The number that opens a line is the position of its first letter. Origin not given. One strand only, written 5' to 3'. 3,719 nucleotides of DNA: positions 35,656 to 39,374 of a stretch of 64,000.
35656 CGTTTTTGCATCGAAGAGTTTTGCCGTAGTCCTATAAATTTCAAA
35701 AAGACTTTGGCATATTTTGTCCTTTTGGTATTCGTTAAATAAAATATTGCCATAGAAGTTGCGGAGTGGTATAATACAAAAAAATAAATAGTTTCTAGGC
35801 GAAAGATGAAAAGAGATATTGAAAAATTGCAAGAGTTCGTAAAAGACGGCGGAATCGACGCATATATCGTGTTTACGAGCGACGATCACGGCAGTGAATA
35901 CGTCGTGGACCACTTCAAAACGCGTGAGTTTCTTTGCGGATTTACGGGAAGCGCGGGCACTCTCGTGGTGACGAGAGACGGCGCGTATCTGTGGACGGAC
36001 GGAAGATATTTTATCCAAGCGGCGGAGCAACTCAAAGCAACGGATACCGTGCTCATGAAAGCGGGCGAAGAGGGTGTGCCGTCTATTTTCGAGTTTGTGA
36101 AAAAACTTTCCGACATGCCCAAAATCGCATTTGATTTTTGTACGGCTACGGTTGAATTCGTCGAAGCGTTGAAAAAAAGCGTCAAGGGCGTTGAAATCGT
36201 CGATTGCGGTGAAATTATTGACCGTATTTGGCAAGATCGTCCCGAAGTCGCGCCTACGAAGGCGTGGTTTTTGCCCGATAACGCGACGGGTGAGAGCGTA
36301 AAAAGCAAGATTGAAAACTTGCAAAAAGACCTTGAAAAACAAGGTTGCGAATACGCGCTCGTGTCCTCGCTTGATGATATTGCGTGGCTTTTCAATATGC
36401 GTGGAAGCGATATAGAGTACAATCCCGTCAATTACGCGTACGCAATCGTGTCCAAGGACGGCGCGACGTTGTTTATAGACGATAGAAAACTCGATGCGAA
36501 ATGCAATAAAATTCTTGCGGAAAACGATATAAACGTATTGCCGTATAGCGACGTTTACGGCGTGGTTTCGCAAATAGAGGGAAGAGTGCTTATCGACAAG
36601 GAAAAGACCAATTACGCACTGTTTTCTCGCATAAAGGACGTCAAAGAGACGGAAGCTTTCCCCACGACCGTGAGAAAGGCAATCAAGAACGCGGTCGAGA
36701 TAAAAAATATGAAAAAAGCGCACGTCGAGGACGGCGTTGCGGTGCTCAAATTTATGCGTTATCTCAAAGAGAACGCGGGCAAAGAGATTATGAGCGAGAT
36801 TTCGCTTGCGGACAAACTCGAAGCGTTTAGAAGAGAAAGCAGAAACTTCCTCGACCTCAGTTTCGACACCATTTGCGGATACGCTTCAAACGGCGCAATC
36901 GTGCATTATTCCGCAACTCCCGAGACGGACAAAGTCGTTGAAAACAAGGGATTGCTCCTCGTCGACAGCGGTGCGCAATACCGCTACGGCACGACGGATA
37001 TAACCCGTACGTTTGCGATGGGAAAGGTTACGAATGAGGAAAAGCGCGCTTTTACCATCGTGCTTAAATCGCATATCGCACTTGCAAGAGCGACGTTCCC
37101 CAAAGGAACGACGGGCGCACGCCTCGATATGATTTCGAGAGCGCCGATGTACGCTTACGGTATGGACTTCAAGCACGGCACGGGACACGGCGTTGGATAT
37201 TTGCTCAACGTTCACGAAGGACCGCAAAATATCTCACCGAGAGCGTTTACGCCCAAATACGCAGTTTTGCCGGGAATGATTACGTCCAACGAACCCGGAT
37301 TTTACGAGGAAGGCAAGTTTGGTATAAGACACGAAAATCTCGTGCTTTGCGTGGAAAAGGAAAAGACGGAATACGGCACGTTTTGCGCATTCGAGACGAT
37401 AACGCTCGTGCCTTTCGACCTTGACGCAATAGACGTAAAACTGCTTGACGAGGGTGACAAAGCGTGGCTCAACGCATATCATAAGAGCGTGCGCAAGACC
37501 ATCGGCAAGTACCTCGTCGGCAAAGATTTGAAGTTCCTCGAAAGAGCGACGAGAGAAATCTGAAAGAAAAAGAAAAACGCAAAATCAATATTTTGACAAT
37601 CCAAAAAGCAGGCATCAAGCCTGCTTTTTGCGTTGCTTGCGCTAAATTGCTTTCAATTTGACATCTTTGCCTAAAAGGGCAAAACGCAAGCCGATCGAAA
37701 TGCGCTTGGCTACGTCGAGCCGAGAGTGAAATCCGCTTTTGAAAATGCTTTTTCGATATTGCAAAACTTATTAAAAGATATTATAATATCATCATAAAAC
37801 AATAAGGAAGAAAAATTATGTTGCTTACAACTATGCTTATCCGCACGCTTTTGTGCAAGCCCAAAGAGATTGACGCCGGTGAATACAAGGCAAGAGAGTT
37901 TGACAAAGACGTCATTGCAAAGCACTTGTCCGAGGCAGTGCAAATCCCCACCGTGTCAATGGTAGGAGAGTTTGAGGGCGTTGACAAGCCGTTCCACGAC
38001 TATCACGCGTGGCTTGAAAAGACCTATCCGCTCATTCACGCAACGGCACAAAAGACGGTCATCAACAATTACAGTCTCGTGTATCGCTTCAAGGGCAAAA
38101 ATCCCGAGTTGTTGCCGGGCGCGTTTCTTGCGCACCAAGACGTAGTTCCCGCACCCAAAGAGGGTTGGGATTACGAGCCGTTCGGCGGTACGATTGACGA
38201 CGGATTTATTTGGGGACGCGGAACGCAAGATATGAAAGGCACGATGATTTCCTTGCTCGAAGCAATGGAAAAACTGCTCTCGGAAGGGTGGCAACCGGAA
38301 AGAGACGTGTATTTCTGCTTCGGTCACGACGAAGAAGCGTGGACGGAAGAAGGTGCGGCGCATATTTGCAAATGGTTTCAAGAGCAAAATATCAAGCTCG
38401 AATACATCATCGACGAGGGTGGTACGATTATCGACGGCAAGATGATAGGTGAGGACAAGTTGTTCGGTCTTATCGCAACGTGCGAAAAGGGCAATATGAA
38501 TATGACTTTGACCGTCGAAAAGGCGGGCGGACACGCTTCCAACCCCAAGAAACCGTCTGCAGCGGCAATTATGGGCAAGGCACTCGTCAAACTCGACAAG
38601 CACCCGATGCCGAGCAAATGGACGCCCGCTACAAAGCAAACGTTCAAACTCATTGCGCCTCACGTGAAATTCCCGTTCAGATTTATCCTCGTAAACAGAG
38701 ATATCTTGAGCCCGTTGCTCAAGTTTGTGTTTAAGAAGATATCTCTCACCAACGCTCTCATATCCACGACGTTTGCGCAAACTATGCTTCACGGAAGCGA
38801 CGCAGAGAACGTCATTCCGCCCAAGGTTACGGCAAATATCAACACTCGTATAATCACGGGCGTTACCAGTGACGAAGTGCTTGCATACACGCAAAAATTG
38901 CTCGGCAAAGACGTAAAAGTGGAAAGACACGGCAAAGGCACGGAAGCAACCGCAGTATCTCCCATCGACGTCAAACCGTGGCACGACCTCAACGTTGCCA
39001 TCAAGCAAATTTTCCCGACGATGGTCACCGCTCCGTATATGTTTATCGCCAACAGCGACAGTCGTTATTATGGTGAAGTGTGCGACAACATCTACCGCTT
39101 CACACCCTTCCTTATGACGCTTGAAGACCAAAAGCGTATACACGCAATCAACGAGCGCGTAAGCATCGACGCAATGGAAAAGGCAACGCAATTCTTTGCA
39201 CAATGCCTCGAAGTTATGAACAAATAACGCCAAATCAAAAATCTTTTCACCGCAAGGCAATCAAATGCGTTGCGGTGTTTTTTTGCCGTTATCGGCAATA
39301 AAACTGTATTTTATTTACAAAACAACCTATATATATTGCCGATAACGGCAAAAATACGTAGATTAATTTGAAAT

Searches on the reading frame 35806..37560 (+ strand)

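Call 28: search_protein_families(library=pfam, proteins=[window:35806-37560:+], max_evalue=0.00001)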
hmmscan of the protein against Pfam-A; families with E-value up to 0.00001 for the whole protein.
window:35806-37560:+ (585 aa): 4 families
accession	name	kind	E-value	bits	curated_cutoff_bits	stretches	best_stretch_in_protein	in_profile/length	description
PF00557.29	Peptidase_M24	-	5.1e-49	167.3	23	1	301-516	2-207/208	Metallopeptidase family M24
PF16189.11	Creatinase_N_2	-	3.5e-48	164.1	29.7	1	144-298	1-161/161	Creatinase/Prolidase N-terminal domain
PF01321.24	Creatinase_N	-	2.7e-31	109.2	22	2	5-141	2-125/128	Creatinase/Prolidase N-terminal domain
PF16188.10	Peptidase_M24_C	-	3.7e-21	75.2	28.9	1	526-585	2-63/63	C-terminal region of peptidase_M24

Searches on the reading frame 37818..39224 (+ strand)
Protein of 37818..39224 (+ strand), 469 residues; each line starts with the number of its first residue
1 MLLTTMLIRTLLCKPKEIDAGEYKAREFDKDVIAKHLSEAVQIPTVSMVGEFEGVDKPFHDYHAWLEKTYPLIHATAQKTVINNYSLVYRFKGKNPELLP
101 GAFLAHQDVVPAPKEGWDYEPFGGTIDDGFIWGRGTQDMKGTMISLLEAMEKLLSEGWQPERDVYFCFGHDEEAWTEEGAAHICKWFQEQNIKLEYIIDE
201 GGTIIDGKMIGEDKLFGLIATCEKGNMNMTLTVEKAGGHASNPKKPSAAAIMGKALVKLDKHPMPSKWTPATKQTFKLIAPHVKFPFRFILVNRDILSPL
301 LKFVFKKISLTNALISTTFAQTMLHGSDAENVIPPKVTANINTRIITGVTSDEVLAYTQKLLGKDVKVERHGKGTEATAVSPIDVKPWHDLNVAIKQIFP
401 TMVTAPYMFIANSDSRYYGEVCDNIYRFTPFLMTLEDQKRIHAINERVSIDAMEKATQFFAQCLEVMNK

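Call 28: search_protein_families(library=pfam, proteins=[window:37818-39224:+], max_evalue=0.00001)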
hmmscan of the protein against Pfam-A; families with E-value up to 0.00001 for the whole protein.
window:37818-39224:+ (469 aa): 2 families
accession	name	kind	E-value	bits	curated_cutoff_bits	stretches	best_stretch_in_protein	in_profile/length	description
PF01546.33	Peptidase_M20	-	3.9e-29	102.5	24.6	1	102-465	1-205/206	Peptidase family M20/M25/M40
PF07687.19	M20_dimer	-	3.1e-12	46.8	21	1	223-365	3-102/107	Peptidase dimerisation domain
